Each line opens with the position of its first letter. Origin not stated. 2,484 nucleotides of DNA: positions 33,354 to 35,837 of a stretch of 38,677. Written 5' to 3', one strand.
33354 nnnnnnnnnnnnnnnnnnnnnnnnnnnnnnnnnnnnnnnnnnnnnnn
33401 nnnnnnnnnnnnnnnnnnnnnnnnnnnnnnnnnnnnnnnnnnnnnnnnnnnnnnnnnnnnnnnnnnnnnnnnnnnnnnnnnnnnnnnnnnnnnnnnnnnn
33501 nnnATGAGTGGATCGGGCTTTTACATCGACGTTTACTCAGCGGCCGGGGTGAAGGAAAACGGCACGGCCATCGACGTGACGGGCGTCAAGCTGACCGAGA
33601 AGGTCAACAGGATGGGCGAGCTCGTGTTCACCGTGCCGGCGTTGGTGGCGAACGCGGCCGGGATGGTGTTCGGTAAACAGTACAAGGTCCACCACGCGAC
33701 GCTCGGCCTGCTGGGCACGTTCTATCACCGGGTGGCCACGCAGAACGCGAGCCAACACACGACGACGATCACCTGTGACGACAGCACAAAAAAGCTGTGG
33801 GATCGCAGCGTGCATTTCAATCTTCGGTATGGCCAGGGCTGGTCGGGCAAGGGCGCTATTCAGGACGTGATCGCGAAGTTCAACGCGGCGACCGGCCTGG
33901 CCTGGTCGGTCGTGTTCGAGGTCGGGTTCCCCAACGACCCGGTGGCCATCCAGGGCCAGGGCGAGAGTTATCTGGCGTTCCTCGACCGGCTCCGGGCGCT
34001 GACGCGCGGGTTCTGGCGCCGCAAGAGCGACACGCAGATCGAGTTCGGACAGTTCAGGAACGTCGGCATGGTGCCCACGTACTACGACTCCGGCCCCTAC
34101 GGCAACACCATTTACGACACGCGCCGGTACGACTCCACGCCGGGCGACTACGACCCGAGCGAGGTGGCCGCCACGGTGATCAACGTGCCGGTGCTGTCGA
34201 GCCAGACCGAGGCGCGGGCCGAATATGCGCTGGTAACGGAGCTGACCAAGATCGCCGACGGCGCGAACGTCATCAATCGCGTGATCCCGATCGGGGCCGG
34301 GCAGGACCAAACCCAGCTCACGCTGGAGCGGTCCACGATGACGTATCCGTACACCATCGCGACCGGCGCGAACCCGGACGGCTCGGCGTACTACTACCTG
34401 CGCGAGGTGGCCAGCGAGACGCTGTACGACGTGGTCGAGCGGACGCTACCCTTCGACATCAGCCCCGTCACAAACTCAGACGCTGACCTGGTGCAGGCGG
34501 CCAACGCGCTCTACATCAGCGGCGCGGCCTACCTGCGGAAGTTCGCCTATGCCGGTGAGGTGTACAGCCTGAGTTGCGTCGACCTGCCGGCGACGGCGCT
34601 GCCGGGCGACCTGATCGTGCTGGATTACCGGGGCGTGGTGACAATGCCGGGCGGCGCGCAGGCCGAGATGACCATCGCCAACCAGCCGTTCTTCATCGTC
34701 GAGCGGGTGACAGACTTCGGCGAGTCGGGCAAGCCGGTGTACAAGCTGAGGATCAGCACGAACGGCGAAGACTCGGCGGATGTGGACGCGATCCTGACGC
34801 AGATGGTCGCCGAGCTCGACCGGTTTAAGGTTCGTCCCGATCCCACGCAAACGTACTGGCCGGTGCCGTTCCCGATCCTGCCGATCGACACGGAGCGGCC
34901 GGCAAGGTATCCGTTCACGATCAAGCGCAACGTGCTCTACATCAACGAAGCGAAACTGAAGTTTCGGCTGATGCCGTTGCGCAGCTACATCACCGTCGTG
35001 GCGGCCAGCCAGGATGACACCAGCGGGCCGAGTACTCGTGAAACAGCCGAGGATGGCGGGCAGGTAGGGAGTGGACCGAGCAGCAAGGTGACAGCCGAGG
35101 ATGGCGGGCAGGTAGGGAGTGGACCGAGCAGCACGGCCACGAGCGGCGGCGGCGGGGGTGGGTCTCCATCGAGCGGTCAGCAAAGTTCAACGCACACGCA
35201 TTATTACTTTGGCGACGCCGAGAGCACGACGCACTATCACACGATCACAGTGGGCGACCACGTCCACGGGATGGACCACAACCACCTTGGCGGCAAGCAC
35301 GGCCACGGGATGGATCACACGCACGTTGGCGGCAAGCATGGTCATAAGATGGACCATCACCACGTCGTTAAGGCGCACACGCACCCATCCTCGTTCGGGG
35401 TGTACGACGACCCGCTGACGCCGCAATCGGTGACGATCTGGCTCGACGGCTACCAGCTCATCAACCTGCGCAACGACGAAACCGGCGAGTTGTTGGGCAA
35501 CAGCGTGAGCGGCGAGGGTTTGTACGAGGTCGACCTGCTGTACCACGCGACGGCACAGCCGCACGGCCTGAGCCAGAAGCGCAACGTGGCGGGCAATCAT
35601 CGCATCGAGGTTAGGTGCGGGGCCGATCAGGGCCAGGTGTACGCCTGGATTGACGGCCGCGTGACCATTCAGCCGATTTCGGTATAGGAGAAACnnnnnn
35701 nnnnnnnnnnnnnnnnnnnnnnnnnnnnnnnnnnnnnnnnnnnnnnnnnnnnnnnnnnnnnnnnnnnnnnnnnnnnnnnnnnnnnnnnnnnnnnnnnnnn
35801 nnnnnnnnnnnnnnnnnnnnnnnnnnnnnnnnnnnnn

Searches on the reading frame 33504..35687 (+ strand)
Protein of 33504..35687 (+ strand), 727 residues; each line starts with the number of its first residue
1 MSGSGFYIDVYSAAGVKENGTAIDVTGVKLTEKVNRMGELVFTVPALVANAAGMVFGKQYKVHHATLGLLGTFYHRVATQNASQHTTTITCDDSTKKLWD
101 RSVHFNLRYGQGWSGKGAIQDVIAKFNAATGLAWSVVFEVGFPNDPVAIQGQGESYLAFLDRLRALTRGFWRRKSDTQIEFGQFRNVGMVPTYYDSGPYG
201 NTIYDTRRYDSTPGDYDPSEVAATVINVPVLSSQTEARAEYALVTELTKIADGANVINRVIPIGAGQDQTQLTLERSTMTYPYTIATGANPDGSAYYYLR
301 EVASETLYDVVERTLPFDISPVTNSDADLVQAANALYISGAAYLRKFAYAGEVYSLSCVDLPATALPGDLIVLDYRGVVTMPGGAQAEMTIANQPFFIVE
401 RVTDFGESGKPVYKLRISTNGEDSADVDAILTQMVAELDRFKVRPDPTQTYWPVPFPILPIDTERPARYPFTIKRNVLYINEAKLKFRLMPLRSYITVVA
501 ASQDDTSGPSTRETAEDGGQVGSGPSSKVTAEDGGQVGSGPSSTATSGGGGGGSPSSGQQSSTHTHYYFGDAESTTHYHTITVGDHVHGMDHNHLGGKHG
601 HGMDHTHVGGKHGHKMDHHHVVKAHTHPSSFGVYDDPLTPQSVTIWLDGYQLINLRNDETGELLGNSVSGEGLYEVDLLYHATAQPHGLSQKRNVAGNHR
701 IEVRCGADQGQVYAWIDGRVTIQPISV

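Call 44: search_protein_families(library=pfam, max_evalue=0.001, proteins=[window:33504-35687:+])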
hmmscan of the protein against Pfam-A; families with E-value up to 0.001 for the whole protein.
window:33504-35687:+ (727 aa): 0 families

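Call 68: search_protein_families(library=phrogs, max_evalue=0.001, proteins=[window:33504-35687:+])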
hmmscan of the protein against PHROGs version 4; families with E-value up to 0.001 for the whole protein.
window:33504-35687:+ (727 aa): 1 family
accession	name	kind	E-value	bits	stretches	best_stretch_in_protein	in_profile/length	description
phrog_4311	-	head and packaging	5.1e-07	29.6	0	461-654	377-594/651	minor head protein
